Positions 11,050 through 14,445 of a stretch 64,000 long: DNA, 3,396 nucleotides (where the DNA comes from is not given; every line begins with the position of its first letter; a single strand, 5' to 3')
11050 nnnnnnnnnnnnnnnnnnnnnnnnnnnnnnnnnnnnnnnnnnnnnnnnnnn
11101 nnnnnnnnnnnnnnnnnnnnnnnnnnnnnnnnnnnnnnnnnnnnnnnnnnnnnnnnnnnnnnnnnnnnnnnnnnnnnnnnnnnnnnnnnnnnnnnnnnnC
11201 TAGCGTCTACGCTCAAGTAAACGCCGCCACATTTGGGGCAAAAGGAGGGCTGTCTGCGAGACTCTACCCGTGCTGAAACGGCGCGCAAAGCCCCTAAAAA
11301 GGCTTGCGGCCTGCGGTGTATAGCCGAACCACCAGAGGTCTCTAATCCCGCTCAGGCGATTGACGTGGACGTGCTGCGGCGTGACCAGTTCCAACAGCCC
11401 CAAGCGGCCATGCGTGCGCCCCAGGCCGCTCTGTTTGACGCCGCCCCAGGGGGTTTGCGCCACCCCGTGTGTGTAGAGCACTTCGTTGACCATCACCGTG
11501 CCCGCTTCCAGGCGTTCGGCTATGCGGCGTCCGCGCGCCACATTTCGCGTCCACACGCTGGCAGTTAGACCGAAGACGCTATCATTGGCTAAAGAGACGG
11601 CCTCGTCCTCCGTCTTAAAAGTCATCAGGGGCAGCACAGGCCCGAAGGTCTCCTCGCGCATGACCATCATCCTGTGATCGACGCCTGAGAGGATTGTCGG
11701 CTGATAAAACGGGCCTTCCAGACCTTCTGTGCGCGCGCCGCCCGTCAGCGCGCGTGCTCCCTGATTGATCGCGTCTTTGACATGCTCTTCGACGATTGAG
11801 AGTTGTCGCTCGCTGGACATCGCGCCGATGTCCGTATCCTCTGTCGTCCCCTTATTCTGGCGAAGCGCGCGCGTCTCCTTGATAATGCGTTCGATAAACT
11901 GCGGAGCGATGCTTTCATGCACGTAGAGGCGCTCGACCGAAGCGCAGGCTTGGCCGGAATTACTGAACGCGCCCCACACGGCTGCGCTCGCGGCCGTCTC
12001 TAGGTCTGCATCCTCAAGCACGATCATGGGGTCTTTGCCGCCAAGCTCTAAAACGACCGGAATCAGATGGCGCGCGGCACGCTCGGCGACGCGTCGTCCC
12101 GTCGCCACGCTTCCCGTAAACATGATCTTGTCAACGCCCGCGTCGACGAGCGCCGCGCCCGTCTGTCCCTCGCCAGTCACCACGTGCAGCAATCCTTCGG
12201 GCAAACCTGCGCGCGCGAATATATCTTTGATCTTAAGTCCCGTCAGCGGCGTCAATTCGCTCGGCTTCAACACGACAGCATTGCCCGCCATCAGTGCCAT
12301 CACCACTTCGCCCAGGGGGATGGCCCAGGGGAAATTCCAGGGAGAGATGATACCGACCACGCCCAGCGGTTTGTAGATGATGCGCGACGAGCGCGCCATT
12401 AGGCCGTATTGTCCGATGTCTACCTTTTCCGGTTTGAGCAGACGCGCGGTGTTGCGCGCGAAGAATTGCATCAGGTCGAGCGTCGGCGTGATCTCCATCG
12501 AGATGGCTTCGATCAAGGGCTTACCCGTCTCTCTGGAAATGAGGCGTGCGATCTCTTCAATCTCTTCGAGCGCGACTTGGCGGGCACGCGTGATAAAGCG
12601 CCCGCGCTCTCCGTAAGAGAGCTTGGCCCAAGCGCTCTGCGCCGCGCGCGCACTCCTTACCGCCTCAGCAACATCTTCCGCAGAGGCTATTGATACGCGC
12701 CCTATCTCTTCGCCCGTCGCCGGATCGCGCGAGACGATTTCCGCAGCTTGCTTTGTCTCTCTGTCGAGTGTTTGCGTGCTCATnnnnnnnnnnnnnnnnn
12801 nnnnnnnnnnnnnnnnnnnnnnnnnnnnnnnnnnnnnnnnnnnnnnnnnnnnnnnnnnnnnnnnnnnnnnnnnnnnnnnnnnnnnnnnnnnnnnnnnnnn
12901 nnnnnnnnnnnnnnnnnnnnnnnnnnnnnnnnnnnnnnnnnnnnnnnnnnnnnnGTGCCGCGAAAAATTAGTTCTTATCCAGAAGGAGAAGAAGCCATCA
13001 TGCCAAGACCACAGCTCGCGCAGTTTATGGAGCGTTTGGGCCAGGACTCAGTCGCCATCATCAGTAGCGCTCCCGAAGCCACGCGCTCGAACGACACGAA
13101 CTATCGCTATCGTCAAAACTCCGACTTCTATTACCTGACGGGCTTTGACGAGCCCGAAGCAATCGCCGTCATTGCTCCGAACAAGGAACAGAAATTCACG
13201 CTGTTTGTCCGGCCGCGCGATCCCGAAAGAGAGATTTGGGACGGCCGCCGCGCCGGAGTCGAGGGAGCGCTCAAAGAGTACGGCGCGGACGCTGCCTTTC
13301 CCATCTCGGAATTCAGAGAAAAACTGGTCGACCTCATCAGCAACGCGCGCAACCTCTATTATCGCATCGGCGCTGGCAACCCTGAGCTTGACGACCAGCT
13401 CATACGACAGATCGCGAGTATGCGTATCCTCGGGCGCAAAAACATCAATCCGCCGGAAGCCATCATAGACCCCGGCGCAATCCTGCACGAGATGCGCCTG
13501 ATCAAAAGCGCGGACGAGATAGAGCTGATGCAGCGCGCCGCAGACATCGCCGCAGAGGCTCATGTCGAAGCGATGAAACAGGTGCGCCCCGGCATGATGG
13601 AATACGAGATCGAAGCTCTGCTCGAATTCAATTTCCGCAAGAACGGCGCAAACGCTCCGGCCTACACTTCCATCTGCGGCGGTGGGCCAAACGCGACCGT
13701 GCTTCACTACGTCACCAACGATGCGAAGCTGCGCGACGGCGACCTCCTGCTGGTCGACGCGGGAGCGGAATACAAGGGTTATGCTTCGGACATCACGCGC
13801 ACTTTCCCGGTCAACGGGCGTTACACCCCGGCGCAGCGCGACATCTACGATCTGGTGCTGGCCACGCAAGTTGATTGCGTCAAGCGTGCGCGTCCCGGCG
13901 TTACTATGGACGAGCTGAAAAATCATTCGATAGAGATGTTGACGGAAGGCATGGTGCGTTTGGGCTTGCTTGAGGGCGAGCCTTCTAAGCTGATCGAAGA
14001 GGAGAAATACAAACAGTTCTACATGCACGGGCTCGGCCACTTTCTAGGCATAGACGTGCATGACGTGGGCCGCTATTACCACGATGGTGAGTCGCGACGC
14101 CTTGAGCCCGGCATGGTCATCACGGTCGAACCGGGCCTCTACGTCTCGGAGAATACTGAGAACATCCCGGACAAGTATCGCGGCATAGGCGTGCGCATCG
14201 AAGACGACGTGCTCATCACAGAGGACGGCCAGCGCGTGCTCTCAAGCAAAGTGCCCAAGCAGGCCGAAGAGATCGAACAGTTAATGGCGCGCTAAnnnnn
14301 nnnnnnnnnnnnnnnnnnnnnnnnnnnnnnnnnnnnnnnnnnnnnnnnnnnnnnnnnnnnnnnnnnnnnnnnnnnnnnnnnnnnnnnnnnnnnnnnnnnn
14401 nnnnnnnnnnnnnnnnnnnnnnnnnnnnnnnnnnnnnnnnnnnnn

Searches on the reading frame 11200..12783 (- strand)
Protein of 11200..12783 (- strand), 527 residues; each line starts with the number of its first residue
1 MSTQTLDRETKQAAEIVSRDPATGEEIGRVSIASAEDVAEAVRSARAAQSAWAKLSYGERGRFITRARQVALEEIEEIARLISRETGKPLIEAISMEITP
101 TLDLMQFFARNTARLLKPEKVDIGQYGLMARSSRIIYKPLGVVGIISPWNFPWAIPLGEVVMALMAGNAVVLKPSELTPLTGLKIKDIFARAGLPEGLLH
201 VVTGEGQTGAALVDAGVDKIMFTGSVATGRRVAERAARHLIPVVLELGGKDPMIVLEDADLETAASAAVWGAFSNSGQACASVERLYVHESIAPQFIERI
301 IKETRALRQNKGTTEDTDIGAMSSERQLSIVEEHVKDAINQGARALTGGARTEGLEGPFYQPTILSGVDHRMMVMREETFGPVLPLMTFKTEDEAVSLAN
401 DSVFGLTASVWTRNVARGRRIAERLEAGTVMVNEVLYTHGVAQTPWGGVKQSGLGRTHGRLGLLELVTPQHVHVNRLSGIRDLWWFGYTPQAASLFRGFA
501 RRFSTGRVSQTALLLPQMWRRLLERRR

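Call 53: search_protein_families(library=pfam, max_evalue=1e-10, proteins=[window:11200-12783:-])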
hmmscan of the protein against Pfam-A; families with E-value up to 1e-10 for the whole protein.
window:11200-12783:- (527 aa): 1 family
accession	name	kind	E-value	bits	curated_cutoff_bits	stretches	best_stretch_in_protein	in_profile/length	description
PF00171.27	Aldedh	-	9.7e-154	512.7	23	1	14-471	7-460/461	Aldehyde dehydrogenase family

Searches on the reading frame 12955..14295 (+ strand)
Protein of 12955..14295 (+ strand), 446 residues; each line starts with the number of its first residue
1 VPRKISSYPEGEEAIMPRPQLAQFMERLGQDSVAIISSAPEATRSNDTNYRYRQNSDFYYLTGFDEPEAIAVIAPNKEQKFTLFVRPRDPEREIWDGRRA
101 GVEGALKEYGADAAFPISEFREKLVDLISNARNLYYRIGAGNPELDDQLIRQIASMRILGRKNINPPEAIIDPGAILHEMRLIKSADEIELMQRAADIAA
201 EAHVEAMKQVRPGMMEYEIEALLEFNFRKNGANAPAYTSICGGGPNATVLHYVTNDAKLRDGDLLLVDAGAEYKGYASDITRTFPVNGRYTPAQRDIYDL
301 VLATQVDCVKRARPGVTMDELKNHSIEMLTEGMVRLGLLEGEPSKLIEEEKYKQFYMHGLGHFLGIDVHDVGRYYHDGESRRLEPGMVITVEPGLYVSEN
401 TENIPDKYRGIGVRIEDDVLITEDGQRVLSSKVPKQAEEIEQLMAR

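Call 53: search_protein_families(library=pfam, max_evalue=1e-10, proteins=[window:12955-14295:+])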
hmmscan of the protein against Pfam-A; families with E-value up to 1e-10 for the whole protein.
window:12955-14295:+ (446 aa): 2 families
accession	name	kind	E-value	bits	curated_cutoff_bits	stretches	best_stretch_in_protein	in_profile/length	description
PF00557.29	Peptidase_M24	-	7.5e-69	232.1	23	1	190-423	1-208/208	Metallopeptidase family M24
PF05195.22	AMP_N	-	4.1e-40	136.7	24.6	1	22-135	6-121/121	Aminopeptidase P, N-terminal domain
